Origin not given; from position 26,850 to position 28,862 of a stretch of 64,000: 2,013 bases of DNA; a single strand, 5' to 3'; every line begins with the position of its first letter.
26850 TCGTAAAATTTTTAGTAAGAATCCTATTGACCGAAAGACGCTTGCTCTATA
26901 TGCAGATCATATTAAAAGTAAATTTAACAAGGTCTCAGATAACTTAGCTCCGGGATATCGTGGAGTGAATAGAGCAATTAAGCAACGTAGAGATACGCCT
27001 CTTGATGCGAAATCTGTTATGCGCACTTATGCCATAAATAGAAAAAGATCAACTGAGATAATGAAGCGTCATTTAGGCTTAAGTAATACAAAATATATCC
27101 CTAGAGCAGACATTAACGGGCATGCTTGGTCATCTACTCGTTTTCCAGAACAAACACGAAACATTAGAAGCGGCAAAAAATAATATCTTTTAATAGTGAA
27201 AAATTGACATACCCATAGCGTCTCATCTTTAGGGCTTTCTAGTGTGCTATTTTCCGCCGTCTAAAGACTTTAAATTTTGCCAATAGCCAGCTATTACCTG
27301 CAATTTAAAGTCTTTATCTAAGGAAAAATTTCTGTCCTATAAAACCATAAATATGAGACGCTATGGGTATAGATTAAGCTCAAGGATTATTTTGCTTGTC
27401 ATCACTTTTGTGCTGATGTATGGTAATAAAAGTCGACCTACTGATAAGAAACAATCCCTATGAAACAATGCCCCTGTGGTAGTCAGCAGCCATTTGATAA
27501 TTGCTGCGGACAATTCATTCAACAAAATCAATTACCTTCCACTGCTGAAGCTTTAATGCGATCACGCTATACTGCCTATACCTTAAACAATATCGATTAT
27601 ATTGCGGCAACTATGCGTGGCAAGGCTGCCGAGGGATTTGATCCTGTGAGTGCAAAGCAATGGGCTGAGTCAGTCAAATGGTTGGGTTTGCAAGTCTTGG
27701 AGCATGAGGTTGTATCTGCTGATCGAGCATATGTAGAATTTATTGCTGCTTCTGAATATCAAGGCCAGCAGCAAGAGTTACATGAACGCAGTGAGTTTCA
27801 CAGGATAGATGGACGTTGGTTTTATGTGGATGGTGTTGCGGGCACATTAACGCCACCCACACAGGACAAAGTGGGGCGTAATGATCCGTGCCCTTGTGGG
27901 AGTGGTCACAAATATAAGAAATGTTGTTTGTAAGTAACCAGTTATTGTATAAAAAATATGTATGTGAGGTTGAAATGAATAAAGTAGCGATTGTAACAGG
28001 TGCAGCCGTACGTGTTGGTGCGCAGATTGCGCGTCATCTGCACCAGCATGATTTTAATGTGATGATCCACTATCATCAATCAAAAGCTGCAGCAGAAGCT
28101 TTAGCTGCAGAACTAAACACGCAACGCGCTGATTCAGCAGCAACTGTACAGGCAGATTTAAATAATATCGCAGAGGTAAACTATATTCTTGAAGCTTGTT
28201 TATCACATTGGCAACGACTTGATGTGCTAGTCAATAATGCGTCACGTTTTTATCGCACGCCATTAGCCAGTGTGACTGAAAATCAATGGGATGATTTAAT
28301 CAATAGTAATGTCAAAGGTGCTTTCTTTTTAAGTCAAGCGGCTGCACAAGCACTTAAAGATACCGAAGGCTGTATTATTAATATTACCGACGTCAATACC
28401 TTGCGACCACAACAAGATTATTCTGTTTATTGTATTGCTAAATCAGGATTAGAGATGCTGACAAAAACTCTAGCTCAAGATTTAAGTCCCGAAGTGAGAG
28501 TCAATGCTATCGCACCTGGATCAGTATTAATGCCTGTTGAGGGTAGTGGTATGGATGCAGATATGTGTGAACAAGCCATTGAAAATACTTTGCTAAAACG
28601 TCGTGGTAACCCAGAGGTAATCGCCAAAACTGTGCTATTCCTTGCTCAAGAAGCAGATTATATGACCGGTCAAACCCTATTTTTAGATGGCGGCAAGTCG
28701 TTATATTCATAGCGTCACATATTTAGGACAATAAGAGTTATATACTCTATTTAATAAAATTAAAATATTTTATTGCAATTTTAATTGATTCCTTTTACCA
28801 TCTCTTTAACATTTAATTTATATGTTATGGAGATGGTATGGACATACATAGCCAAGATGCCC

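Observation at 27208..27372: Nested inverted-repeat MITE-like element immediately downstream of the Tc operon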

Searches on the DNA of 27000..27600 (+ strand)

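Call 20: search_rna_families(source=window, start=27000, end=27600, threshold=evalue, max_evalue=10)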
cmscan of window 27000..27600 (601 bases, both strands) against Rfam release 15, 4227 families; matches with E-value up to 10: 9.
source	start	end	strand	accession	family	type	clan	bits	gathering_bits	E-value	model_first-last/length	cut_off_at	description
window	27209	27368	-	RF04127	MIR8007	Gene; miRNA;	-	32.5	195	0.00027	1-226/226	no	MIR8007 microRNA precursor family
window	27210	27369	+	RF04205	MIR2606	Gene; miRNA;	-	23.8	139.7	0.42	1-165/165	no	MIR2606 microRNA precursor family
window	27228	27319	+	RF02451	ncr1241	Gene; sRNA;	-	22.2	60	0.27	1-63/63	no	Bacillus sRNA ncr1241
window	27211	27368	+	RF04278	MIR4372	Gene; miRNA;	CL00145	20.8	100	0.56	1-123/123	no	MIR4372 microRNA precursor family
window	27312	27427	+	RF02696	Teg49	Gene; sRNA;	-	16.6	186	5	1-196/196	no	Teg49 sRNA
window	27322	27355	+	RF02368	Yfr21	Gene; sRNA;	-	15.8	100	7.1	1-205/205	no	Cyanobacterial functional RNA 21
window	27012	27073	+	RF02150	MESTIT1_3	Gene; lncRNA;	-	15.4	60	0.99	34-99/99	no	MEST intronic transcript 1, antisense RNA conserved region 3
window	27260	27318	-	RF04099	MIR837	Gene; miRNA;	-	14.7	117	7.2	1-122/122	no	MIR837 microRNA precursor family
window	27262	27340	-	RF01494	rliD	Gene; antisense;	-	14.6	50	0.12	1-327/327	no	Listeria sRNA rliD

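Call 31: search_dna_similar(query=window:27195-27385:+, collection=plasmids, mode=distant, max_evalue=1, max_rows=15)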
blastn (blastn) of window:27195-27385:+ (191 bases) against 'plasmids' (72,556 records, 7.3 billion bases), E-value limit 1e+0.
Records with a match: 1; places in all: 1; records where one place covers at least 80% of the query: 0.
Best place of each record, by identity: 95-99% 1.
By first word of the organism name: Jeotgalibaca 1.
By predicted mobility (MOB-suite, as given by PLSDB): non-mobilizable 1.
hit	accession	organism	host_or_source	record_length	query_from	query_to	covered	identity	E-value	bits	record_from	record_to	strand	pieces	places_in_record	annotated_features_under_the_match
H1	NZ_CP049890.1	Jeotgalibaca porci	pig,mono bacterial isolate,liquid joint ...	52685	100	124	13%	96.0%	5e-1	42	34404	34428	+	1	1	none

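Call 32: search_dna_similar(query=window:27195-27385:+, collection=phages, mode=distant, max_evalue=1, max_rows=15)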
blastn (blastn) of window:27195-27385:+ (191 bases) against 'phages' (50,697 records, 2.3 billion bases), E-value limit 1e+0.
No match.

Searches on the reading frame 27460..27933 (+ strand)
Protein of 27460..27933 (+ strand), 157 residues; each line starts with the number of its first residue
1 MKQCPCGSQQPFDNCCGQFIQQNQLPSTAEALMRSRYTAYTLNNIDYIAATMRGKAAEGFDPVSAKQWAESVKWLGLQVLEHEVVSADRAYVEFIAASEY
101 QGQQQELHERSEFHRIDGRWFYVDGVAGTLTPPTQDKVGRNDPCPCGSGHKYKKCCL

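Call 12: search_protein_families(library=pfam, proteins=[window:27460-27933:+])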
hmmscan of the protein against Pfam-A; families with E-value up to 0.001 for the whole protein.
window:27460-27933:+ (157 aa): 2 families
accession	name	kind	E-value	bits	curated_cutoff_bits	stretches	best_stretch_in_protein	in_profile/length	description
PF17775.7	YchJ_M-like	-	1.4e-31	109.7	22.7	1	28-125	1-99/99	YchJ, middle NTF2-like domain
PF02810.21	SEC-C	-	3.9e-14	52.6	20.4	2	140-156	1-17/19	SEC-C motif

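Call 13: find_encoding_contigs(protein=window:27460-27933:+, flank=10000, max_places=10)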
Protein window:27460-27933:+ (157 aa): no gene with exactly this product is on record in the collection.

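Call 16: find_homologous_proteins(query=window:27460-27930:+, max_evalue=1e-20)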
Query window:27460-27930:+ (157 aa): 5121 proteins with E <= 1e-20 among 6769 candidates; the best 120 are listed.
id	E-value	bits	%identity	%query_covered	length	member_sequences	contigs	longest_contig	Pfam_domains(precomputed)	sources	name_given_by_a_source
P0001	3.0e-106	371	100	100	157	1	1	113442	PF02810.22,PF17775.8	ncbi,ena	-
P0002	2.1e-57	212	61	98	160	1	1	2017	PF02810.22,PF17775.8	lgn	-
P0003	2.6e-54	202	57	99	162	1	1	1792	PF02810.22,PF17775.8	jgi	-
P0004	9.2e-54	200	56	99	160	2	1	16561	PF02810.22,PF17775.8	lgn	-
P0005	1.3e-52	196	55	99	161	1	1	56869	PF02810.22,PF17775.8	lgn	-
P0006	8.8e-52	194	55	99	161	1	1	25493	PF02810.22,PF17775.8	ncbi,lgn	-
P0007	3.6e-51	192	54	95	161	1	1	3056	PF02810.22,PF17775.8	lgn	-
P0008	1.1e-50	190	53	100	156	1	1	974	PF02810.22,PF17775.8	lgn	-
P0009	4.7e-50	188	54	98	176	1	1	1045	PF02810.22,PF17775.8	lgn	-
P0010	5.0e-50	188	54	99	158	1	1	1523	PF02810.22,PF17775.8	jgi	jgi:SEC-C motif-containing protein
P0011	5.2e-50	188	58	98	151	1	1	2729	PF02810.22,PF17775.8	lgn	-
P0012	5.9e-50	188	53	99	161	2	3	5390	PF02810.22,PF17775.8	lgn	-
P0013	6.2e-50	187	54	99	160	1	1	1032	PF02810.22,PF17775.8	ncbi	-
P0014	7.7e-50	187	51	99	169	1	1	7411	PF02810.22,PF17775.8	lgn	-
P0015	9.8e-50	187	54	98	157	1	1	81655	PF02810.22,PF17775.8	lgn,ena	-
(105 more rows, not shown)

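Call 17: find_encoding_contigs(protein=P0001, flank=10000, max_places=10)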
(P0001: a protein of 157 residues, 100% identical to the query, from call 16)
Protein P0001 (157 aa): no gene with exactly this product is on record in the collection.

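Call 18: list_cluster_members(proteins=[P0001])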
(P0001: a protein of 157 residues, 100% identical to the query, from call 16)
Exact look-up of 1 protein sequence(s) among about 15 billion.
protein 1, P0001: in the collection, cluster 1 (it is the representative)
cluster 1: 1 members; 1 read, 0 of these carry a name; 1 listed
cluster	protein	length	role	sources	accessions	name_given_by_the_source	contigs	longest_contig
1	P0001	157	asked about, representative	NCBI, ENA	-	-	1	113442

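Call 25: find_encoding_contigs(protein=P0005, flank=10000, max_places=3)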
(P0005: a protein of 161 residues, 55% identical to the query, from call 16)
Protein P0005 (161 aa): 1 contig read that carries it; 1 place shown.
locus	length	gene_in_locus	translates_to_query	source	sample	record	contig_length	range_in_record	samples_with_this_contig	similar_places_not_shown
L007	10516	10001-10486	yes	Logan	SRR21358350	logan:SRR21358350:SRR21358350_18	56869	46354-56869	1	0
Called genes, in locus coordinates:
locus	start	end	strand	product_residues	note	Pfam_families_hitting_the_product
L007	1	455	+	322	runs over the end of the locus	PF00291:PALP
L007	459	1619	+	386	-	PF01053:Cys_Met_Meta_PP, PF01041:DegT_DnrJ_EryC1 (weak)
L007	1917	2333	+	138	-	PF03899:ATP-synt_I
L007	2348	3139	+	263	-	PF00119:ATP-synt_A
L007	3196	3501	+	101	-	PF00137:ATP-synt_C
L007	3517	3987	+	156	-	PF00430:ATP-synt_B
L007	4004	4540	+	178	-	PF00213:OSCP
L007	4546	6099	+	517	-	PF02874:ATP-synt_ab_N, PF00006:ATP-synt_ab, PF06745:ATPase (weak), PF00306:ATP-synt_ab_C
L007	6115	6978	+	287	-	PF00231:ATP-synt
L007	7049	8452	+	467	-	PF02874:ATP-synt_ab_N, PF00006:ATP-synt_ab, PF22919:ATP-synt_VA_C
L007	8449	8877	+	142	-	PF02823:ATP-synt_DE_N, PF00401:ATP-synt_DE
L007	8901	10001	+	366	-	PF02812:ELFV_dehydrog_N, PF00208:ELFV_dehydrog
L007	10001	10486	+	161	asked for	PF02810:SEC-C (weak), PF17775:YchJ_M-like, PF02810:SEC-C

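Call 26: find_encoding_contigs(protein=P0004, flank=10000, max_places=3)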
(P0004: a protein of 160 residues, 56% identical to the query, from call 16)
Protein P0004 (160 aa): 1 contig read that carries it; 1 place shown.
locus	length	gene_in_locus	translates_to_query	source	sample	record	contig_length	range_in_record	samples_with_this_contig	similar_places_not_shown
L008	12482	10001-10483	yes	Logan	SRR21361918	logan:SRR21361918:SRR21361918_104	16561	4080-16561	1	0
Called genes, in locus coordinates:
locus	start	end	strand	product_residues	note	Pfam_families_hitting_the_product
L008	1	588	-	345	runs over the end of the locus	PF02812:ELFV_dehydrog_N, PF00208:ELFV_dehydrog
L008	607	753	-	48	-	-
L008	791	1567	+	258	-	PF06691:DUF1189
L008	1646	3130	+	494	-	PF00083:Sugar_tr, PF05977:MFS_3 (weak), PF07690:MFS_1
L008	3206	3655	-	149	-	PF02566:OsmC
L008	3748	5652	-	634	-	PF02518:HATPase_c (weak), PF13589:HATPase_c_3, PF00183:HSP90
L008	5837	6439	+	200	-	PF00571:CBS (faint)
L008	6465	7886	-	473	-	-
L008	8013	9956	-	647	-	PF03717:PBP_dimer, PF00905:Transpeptidase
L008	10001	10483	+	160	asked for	PF17775:YchJ_M-like, PF02810:SEC-C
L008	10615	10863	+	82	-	-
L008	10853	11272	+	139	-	PF01850:PIN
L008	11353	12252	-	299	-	-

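Call 27: find_encoding_contigs(protein=P0006, flank=10000, max_places=3)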
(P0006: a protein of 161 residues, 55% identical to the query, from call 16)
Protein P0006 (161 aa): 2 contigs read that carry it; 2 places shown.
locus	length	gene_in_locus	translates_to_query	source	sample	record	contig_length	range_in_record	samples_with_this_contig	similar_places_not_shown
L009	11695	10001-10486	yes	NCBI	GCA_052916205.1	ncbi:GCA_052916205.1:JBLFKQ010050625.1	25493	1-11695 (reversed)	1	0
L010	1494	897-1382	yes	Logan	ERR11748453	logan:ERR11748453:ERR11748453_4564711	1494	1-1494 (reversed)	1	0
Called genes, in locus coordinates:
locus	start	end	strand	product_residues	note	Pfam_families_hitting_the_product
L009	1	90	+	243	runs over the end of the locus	PF00072:Response_reg, PF00486:Trans_reg_C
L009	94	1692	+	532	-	PF00512:HisKA, PF02518:HATPase_c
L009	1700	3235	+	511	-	PF07690:MFS_1, PF12832:MFS_1_like (weak), PF00083:Sugar_tr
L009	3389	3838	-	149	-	PF02566:OsmC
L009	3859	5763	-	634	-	PF02518:HATPase_c, PF13589:HATPase_c_3, PF00183:HSP90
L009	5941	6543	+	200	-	PF00571:CBS (faint)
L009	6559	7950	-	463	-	-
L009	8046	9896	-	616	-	PF03717:PBP_dimer, PF00905:Transpeptidase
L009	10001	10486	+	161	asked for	PF02810:SEC-C (weak), PF17775:YchJ_M-like, PF02810:SEC-C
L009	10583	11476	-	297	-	-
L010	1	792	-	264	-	?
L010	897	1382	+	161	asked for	PF02810:SEC-C (weak), PF17775:YchJ_M-like, PF02810:SEC-C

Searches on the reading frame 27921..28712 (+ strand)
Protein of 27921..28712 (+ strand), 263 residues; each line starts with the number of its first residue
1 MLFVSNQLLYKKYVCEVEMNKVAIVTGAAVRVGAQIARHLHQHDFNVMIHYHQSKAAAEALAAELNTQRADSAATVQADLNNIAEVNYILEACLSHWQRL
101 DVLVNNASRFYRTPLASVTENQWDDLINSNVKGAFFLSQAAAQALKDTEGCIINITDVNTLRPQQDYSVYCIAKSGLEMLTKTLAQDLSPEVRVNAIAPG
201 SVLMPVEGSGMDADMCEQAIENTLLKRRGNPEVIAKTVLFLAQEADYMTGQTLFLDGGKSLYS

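Call 12: search_protein_families(library=pfam, proteins=[window:27921-28712:+])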
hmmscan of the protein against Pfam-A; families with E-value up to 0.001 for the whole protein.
window:27921-28712:+ (263 aa): 4 families
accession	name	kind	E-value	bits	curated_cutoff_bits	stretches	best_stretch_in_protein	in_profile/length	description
PF13561.12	adh_short_C2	-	2.6e-49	168.4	27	1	27-258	1-234/236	Enoyl-(Acyl carrier protein) reductase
PF00106.31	adh_short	-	7.6e-43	146.7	26.6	1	21-204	1-184/195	short chain dehydrogenase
PF08659.16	KR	-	6.9e-09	36.3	22.6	1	24-145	4-127/180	KR domain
PF23441.1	SDR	-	1.1e-05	25.4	27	1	20-204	7-196/258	SDR-like rossmann domain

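Call 64: find_homologous_proteins(query=window:27921-28709:+, max_evalue=1e-40)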
Query window:27921-28709:+ (263 aa): 2610 proteins with E <= 1e-40 among 8000 candidates; the best 120 are listed.
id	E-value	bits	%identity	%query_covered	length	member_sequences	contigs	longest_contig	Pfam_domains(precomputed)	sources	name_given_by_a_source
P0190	5.3e-156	535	100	93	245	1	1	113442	PF08659.17,PF13561.13,PF23441.1,PF00106.32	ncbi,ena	-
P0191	4.2e-80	287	55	92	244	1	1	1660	PF08659.17,PF13561.13,PF23441.1,PF08643.17,PF00106.32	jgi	jgi:pteridine reductase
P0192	2.5e-79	284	53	92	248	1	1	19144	PF08659.17,PF13561.13,PF23441.1,PF00106.32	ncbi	-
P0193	2.7e-79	284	56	92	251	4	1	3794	PF08659.17,PF13561.13,PF23441.1,PF00106.32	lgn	-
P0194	3.8e-79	284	55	92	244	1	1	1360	PF08659.17,PF13561.13,PF23441.1,PF00106.32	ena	-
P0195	1.0e-78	282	53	92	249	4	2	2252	PF08659.17,PF13561.13,PF23441.1,PF00106.32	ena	-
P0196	2.2e-78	281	54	92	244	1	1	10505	PF13561.13,PF23441.1,PF00106.32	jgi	jgi:pteridine reductase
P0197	4.2e-78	280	52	93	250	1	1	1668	PF08659.17,PF13561.13,PF23441.1,PF00106.32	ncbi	-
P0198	8.6e-78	279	51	92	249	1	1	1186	PF13561.13,PF23441.1,PF00106.32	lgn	-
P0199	2.8e-77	278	55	92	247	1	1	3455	PF08659.17,PF13561.13,PF23441.1,PF00106.32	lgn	-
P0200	4.4e-77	277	55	92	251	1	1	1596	PF08659.17,PF13561.13,PF23441.1,PF00106.32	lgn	-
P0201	6.5e-77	276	52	94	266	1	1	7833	PF08659.17,PF16363.12,PF13561.13,PF23441.1,PF00106.32,PF01370.28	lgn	-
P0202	7.8e-77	276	55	92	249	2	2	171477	PF13561.13,PF23441.1,PF00106.32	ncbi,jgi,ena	-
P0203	1.1e-76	276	53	93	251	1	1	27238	PF13561.13,PF23441.1,PF00106.32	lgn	-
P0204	1.3e-76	275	55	92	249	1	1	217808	PF13561.13,PF23441.1,PF00106.32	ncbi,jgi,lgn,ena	jgi:pteridine reductase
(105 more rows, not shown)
